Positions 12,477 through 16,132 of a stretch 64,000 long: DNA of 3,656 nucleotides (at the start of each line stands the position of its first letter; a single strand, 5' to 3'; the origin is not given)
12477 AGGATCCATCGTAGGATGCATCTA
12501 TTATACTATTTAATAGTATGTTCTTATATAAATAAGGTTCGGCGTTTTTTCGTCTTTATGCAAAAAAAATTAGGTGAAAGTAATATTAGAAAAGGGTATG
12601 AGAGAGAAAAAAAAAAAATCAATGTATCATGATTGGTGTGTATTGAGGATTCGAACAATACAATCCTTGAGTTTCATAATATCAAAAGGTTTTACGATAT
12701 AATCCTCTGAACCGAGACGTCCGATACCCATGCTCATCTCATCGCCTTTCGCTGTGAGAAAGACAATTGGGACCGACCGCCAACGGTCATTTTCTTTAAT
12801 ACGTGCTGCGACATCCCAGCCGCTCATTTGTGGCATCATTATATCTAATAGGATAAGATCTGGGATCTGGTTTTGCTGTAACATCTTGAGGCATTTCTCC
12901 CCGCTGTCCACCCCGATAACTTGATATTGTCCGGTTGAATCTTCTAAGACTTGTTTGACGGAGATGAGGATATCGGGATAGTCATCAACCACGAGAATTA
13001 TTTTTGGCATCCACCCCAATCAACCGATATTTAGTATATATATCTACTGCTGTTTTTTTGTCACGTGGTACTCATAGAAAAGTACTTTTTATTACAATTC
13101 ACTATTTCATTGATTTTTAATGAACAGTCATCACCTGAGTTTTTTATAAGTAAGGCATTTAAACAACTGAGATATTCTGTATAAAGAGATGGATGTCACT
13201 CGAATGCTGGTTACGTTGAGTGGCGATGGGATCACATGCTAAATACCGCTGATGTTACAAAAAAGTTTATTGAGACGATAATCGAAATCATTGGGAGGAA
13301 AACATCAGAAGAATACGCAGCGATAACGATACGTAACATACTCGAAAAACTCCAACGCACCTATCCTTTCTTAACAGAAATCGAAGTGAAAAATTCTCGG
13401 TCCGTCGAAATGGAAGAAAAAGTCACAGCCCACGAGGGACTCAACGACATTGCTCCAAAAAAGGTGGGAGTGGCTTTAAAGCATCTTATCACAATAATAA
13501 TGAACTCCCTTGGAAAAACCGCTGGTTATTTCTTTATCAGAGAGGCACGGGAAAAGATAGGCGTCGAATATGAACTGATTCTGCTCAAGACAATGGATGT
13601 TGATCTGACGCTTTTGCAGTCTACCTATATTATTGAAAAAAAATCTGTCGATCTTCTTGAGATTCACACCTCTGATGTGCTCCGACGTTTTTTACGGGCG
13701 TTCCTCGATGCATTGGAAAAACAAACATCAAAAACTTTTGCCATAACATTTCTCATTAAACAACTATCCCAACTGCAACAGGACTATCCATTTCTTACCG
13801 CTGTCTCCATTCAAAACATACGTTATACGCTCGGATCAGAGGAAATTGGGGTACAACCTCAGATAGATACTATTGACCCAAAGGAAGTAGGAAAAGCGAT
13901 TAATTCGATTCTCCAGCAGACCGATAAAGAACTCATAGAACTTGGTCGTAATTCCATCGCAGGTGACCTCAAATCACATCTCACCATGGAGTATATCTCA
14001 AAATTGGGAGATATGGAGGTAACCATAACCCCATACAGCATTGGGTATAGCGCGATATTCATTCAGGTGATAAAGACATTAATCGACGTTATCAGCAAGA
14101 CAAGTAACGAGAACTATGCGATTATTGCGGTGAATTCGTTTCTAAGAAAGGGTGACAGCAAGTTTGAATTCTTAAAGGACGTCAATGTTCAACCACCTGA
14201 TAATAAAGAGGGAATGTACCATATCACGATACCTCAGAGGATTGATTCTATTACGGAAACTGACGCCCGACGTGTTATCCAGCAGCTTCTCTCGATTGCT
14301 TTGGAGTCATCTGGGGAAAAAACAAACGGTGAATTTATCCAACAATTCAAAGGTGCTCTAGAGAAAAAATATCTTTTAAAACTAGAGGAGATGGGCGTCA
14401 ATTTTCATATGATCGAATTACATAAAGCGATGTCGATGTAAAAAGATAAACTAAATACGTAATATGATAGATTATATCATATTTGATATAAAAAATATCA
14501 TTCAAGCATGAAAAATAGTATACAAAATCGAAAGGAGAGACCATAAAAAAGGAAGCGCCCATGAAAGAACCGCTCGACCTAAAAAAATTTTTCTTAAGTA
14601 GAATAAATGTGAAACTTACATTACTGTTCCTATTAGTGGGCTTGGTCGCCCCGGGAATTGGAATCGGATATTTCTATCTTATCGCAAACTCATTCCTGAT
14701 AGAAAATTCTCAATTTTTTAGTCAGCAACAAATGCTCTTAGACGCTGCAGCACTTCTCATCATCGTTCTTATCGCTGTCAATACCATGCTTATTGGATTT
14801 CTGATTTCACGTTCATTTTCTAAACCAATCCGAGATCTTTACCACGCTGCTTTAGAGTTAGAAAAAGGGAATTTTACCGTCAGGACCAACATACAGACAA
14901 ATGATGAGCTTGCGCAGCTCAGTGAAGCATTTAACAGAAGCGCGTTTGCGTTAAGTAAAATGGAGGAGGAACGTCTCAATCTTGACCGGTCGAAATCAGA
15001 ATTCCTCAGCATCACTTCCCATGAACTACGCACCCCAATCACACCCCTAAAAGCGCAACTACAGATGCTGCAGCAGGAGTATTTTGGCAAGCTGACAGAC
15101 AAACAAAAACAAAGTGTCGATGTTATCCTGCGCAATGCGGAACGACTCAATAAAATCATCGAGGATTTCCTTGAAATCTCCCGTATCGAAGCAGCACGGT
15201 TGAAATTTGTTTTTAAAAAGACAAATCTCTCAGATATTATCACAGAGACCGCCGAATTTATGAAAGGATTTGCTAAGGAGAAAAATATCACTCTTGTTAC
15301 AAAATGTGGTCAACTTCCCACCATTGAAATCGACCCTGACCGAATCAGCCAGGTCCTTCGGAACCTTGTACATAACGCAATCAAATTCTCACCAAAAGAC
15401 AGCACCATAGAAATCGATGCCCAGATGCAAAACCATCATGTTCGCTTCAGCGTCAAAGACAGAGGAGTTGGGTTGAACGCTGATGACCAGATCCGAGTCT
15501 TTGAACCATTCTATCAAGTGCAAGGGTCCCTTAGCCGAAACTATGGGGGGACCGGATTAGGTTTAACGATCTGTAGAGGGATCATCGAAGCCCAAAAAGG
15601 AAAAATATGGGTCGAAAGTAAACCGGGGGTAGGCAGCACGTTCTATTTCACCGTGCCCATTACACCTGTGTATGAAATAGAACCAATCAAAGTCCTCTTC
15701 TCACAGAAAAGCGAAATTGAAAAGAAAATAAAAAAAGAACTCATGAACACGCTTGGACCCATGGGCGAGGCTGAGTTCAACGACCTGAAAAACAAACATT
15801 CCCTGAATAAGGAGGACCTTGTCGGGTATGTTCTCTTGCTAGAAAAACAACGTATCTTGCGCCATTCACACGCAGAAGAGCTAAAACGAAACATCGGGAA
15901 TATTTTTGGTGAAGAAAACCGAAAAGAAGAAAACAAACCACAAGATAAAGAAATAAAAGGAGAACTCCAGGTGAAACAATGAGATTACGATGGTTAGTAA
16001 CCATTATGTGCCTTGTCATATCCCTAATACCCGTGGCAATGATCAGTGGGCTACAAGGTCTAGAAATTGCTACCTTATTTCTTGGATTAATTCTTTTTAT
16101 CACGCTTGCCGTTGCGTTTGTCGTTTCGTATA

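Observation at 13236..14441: Unrecognised ~110-aa repeat domain (3x here, 1x at 27391..27840) embedded in a two-component signalling neighbourhood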

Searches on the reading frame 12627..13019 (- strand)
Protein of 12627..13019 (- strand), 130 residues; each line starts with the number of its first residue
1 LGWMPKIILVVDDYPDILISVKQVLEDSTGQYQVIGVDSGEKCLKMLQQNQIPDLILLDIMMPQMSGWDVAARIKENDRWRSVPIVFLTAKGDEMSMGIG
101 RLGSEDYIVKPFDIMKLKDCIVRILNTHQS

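Call 3: search_protein_families(library=pfam, proteins=[window:12627-13019:-], max_evalue=1)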
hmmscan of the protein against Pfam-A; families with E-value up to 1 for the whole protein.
window:12627-13019:- (130 aa): 2 families
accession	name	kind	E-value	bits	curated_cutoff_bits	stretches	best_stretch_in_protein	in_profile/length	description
PF00072.30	Response_reg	-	6.2e-25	88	30.2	1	8-120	1-109/111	Response regulator receiver domain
PF20274.4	cREC_REC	-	0.00039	21.5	27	1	8-83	2-65/88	Cyclic-phosphate processing Receiver domain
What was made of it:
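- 12627..13019 (-): Stand-alone CheY-like receiver, divergent from the 3x gene. It belongs to the REC clade that accompanies or is fused to the domain (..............). DD12-13, D59, T89 and K110 are present. Pfam Response_reg E 6e-25 (call 3).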

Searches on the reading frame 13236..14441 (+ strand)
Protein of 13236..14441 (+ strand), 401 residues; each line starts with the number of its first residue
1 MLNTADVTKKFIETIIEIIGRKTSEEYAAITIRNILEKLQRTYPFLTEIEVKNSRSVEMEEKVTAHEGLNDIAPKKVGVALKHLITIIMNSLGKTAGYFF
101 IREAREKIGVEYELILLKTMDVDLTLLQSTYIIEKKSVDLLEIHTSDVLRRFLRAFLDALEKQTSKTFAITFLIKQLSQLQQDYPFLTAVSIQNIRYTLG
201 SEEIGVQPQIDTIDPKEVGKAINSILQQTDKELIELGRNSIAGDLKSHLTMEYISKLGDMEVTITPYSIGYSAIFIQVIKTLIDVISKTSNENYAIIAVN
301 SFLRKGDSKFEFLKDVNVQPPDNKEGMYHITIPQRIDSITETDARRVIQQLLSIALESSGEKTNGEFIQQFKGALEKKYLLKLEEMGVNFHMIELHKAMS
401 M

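Call 3: search_protein_families(library=pfam, proteins=[window:13236-14441:+], max_evalue=1)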
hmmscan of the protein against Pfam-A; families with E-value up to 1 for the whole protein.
window:13236-14441:+ (401 aa): 2 families
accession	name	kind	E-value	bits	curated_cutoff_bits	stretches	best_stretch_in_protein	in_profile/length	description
PF17727.6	CtsR_C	-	0.02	15.5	23.8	0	337-352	15-30/72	CtsR C-terminal dimerization domain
PF20662.3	COG4_C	-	0.031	14.4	26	1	1-64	4-60/231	Conserved oligomeric Golgi complex subunit 4, C-terminal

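Call 4: search_protein_families(library=ncbifam, proteins=[window:13236-14441:+], max_evalue=1)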
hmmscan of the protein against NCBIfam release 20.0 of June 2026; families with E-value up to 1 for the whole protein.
window:13236-14441:+ (401 aa): 2 families
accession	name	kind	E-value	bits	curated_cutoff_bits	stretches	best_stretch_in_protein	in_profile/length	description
TIGR01687.1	moaD_arch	subfamily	0.052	14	49.5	1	8-49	2-45/88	MoaD family protein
NF001273.0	PRK00230.1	equivalog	0.078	12.3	193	1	117-174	62-119/233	orotidine-5'-phosphate decarboxylase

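Call 8: search_solved_structures(query=window:13236-14441:+, max_evalue=10)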
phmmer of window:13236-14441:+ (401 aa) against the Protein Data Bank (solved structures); distinct sequences matched with E-value up to 10: 1.
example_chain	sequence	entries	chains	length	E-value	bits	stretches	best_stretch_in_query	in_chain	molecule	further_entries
2a62_A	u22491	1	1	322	1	11.8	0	311-337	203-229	Cadherin-8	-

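Call 9: find_homologous_proteins(query=window:13236-14441:+)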
Query window:13236-14441:+ (401 aa): 197 proteins with E <= 0.001 among 5229 candidates; the best 120 are listed.
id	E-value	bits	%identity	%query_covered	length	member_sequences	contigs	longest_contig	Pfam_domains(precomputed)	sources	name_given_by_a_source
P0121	1.3e-229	780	91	100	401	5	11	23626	-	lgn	-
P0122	7.6e-222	754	88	100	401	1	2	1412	-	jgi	-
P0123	2.2e-206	703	82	100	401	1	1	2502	-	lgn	-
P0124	5.2e-206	702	82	100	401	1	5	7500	-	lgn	-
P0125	6.7e-206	702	82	100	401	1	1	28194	-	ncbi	-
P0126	7.8e-205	698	81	100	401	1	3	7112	-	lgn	-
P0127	6.7e-203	692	80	100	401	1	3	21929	-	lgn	-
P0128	9.3e-202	688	79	100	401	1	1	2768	-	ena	-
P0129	4.2e-197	673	78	100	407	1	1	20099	-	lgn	-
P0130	4.8e-195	666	77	100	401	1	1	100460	-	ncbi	-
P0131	6.6e-169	580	68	100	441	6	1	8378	-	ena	-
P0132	6.1e-168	577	67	100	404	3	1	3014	-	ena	-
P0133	1.3e-167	576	67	100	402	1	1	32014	-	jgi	jgi:hypothetical protein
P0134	1.8e-162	559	66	100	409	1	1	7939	-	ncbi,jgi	jgi:hypothetical protein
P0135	2.7e-162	558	65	100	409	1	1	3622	-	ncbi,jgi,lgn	jgi:hypothetical protein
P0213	1.0e-147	510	60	100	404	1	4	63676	-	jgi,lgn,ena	jgi:hypothetical protein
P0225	3.5e-145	502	59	100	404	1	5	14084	-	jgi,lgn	jgi:L-rhamnose mutarotase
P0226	4.5e-145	501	57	100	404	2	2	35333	-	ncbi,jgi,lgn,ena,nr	ncbi:hypothetical protein AYK25_03695 [Thermoplasmatales archaeon SM1-50]|nr:MAG: hypothetical prote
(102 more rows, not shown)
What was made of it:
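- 13236..14441 (+): Gene for the 401-aa triple-repeat protein ('3x'): three diverged copies of the new ~130-aa domain. 197 homologs, all annotated as hypothetical proteins except one stray JGI label on P0225 (call 9).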

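Call 20: find_encoding_contigs(protein=P0226, flank=6000, max_places=2)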
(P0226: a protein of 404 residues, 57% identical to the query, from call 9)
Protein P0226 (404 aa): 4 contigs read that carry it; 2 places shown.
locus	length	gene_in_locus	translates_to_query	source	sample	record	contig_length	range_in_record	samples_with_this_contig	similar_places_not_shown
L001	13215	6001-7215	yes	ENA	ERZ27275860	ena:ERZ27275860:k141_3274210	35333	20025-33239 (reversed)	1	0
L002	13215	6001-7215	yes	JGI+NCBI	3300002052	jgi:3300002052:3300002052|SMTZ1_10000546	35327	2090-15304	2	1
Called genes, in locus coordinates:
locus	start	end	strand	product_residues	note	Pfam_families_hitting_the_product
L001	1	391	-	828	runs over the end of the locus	?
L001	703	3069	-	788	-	PF08126:Propeptide_C25, PF01364:Peptidase_C25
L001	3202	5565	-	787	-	PF00246:Peptidase_M14, PF18911:PKD_4 (faint), PF13620:CarboxypepD_reg (weak), PF00801:PKD (weak)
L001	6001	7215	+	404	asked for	-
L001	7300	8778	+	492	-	PF00672:HAMP, PF00512:HisKA, PF02518:HATPase_c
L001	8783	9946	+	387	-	PF08447:PAS_3 (faint), PF00989:PAS, PF13426:PAS_9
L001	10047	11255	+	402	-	PF00155:Aminotran_1_2, PF01041:DegT_DnrJ_EryC1 (weak)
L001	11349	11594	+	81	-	-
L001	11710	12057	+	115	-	PF01910:Thiamine_BP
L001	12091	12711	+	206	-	PF01558:POR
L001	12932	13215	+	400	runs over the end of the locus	PF01855:POR_N, PF17147:PFOR_II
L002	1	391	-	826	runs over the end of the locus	?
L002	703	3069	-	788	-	PF08126:Propeptide_C25, PF01364:Peptidase_C25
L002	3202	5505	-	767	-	PF00246:Peptidase_M14, PF18911:PKD_4 (faint), PF13620:CarboxypepD_reg (weak), PF00801:PKD (weak)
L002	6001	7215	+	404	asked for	-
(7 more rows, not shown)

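Call 21: find_encoding_contigs(protein=P0213, flank=6000, max_places=2)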
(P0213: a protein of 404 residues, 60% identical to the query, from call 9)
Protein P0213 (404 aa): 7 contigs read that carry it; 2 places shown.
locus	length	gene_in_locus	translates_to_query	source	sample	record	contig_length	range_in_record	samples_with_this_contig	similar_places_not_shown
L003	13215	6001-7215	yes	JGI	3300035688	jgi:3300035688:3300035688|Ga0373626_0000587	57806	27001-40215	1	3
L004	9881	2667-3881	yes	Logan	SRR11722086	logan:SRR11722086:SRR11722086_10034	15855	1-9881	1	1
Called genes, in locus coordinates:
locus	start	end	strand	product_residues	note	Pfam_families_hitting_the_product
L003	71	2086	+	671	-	PF00246:Peptidase_M14, PF18911:PKD_4, PF00801:PKD (weak)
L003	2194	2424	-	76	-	-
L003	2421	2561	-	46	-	-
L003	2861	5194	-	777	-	PF08126:Propeptide_C25, PF01364:Peptidase_C25, PF00801:PKD (faint)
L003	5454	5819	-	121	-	PF00072:Response_reg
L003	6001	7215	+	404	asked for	-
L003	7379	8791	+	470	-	PF00672:HAMP, PF00512:HisKA, PF02518:HATPase_c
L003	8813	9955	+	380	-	PF00989:PAS, PF08448:PAS_4 (weak), PF13426:PAS_9, PF08447:PAS_3 (weak)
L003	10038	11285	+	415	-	PF00155:Aminotran_1_2, PF01041:DegT_DnrJ_EryC1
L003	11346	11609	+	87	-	-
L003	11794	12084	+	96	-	PF01910:Thiamine_BP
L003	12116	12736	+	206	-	PF01558:POR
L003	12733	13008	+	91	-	PF00037:Fer4 (faint), PF12797:Fer4_2 (faint), PF12837:Fer4_6 (faint), PF13237:Fer4_10, PF14697:Fer4_21, PF12838:Fer4_7 (weak), PF13187:Fer4_9 (weak), PF13484:Fer4_16 (faint)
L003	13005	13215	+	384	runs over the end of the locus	PF01855:POR_N, PF02780:Transketolase_C (faint), PF17147:PFOR_II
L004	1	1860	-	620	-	?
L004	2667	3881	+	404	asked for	-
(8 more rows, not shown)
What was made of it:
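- Much of the window-type synteny is simply shared ancestry, because the aminotransferase and POR genes are syntenic too (calls 20, 21). The window-type block is broadly syntenic (calls 20, 21).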

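Call 58: predict_structure(alignment_id=A5)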
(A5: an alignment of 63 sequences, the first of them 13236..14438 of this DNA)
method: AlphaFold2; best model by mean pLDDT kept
length: 401 residues; sequences in the alignment: 63
mean_pLDDT: 84.3   pTM: 0.41
mean pLDDT of the five models: 84.3, 84.0, 82.4, 82.0, 81.8
residues with pLDDT >= 90: 168; 70-90: 181; 50-70: 45; < 50: 7
segments of 3 or more residues with pLDDT < 50: 136-140
pLDDT, mean of each block of 10 residues (from residue 1): 87 92 85 93 94 66 89 94 91 74 91 91 88 57 84 93 87 93 93 64 82 93 91 77 84 86 72 88 89 90 86 85 69 77 89 86 76 87 85 76 60
secondary structure, 60 per line:
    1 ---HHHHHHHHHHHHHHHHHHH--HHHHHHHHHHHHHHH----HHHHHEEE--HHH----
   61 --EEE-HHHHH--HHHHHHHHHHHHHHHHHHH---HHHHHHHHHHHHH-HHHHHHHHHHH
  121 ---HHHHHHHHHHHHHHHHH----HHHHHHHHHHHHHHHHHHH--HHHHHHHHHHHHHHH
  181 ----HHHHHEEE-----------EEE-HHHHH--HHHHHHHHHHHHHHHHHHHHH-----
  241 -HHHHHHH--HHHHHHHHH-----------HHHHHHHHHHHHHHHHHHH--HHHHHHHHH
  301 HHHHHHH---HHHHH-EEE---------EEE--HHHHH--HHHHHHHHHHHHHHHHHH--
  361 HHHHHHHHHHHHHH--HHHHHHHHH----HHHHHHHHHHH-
elements in order: H4-22 H25-39 H44-48 E49-51 E63-65 H67-71 H74-92 H96-108 H110-120 H124-140 H145-163 H166-180 H185-189 E190-192 E204-206 H208-212 H215-235 H242-248 H251-259 H271-289 H292-307 H311-315 E317-319 E329-331 H334-338 H341-358 H361-374 H377-385 H390-400
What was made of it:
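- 13236..14441 (+): AF2 pLDDT 84.3 but pTM 0.41, so three confident domains without a confident mutual arrangement (call 58).
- AF2 does not predict a defined three-domain assembly (pTM 0.41, call 58).
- Tried and rejected: AF2 pTM for the triple protein is 0.41 (call 58), so this is not supported.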

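Call 87: fold_search(model_id=the predicted structure, library=pdb)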
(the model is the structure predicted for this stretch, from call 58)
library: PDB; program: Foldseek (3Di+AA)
matches with E <= 10: 170; with E <= 0.001: 0
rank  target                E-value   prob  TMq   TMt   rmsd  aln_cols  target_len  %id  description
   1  8s89                  2.4e-01  0.10  0.10  0.10  20.2       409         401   11  Efficient and scalable protein design using a relaxed sequence space (released 2024-10-16)
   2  9ns5_B                2.6e-01  0.13  0.11  0.14  20.2       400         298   13  Get3(D57N)-Get4/5 Complex (ATP-bound) (released 2025-09-24)
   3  3lku_C                3.0e-01  0.15  0.12  0.16  20.2       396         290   12  Crystal structure of S. cerevisiae Get4 in complex with an N-terminal fragment of Get5 (released 2010-06-23)
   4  4y21                  6.5e-01  0.11  0.16  0.13  24.0       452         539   11  Crystal Structure of Munc13-1 MUN domain (released 2015-06-10)
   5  1j3u_A                6.5e-01  0.06  0.11  0.10  23.4       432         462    9  Crystal structure of aspartase from Bacillus sp. YM55-1 (released 2003-05-06)
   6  8rj1_B                6.5e-01  0.05  0.11  0.10  23.4       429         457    9  Crystal structure of mutant aspartase from Caenibacillus caldisaponilyticus in the closed loop conformation (released 2025-01-15)
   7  8jzx_A                8.5e-01  0.03  0.09  0.08  26.6       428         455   10  SLC15A4 inhibitor complex (released 2023-09-27)
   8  9qo0_I                9.7e-01  0.05  0.12  0.08  22.6       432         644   12  Pre-activated 9-subunit COP9 signalosome and neddylated SCF (Skp1-Skp2-Cks1) complex structure (released 2026-02-18)
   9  9sob_R                1.2e+00  0.05  0.13  0.05  30.7       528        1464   13  Structural Model of the Nuclear Pore Complex in Arabidopsis thaliana (released 2025-11-05)
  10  8rj1_A                1.2e+00  0.04  0.11  0.10  22.9       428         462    8  Crystal structure of mutant aspartase from Caenibacillus caldisaponilyticus in the closed loop conformation (released 2025-01-15)
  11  3lku_A                1.2e+00  0.07  0.12  0.15  20.2       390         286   12  Crystal structure of S. cerevisiae Get4 in complex with an N-terminal fragment of Get5 (released 2010-06-23)
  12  2vkd_A                1.3e+00  0.03  0.09  0.07  26.5       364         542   12  CRYSTAL STRUCTURE OF THE CATALYTIC DOMAIN OF LETHAL TOXIN FROM CLOSTRIDIUM SORDELLII IN COMPLEX WITH UDP-GLC AND MANGA (released 2008-03-18)
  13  6pt2_B                1.6e+00  0.05  0.14  0.15  19.1       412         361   10  Crystal structure of the active delta opioid receptor in complex with the peptide agonist KGCHM07 (released 2019-12-11)
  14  3edv_B                1.7e+00  0.03  0.10  0.12  29.2       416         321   13  Crystal Structure of Repeats 14-16 of Beta2-Spectrin (released 2009-01-20)
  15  4v47_BG               1.8e+00  0.14  0.11  0.27  17.4       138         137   14  Real space refined coordinates of the 30S and 50S subunits fitted into the low resolution cryo-EM map of the EF-G.GTP (released 2014-07-09)
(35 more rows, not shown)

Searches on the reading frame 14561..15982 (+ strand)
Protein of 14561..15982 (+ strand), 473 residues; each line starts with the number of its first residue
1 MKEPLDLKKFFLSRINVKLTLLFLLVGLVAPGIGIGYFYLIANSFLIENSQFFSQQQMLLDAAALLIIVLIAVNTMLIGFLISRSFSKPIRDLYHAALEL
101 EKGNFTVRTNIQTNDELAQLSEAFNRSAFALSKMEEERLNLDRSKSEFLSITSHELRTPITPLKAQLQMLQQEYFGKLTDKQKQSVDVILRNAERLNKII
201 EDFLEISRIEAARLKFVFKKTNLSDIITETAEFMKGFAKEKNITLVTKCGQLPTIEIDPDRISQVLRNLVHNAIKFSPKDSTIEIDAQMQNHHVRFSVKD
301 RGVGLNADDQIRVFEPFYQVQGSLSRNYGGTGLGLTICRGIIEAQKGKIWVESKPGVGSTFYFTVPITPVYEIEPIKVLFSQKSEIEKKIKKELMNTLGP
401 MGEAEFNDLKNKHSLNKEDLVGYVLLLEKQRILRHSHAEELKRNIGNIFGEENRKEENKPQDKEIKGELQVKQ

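Call 3: search_protein_families(library=pfam, proteins=[window:14561-15982:+], max_evalue=1)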
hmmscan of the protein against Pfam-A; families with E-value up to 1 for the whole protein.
window:14561-15982:+ (473 aa): 6 families
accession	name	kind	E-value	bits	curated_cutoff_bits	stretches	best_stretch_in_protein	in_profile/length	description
PF02518.31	HATPase_c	-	2e-30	105.9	26.4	1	258-368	2-110/111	Histidine kinase-, DNA gyrase B-, and HSP90-like ATPase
PF00512.31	HisKA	-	2.3e-20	72.8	26.9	1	144-211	1-65/66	His Kinase A (phospho-acceptor) domain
PF00672.30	HAMP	-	5.5e-11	43.1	25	1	81-131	1-51/53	HAMP domain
PF13589.12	HATPase_c_3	-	0.035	14.6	25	1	264-335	5-77/137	Histidine kinase-, DNA gyrase B-, and HSP90-like ATPase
PF13581.12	HATPase_c_2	-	0.1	13.1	27.4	1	268-341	42-108/127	Histidine kinase-like ATPase domain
PF11976.14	Rad60-SLD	-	0.34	11.2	23.8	0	177-224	4-52/72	Ubiquitin-2 like Rad60 SUMO-like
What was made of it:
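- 14561..15982 (+): Membrane histidine kinase (HAMP-HisKA-HATPase_c), 120 nt downstream of the 3x gene. Call 3.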
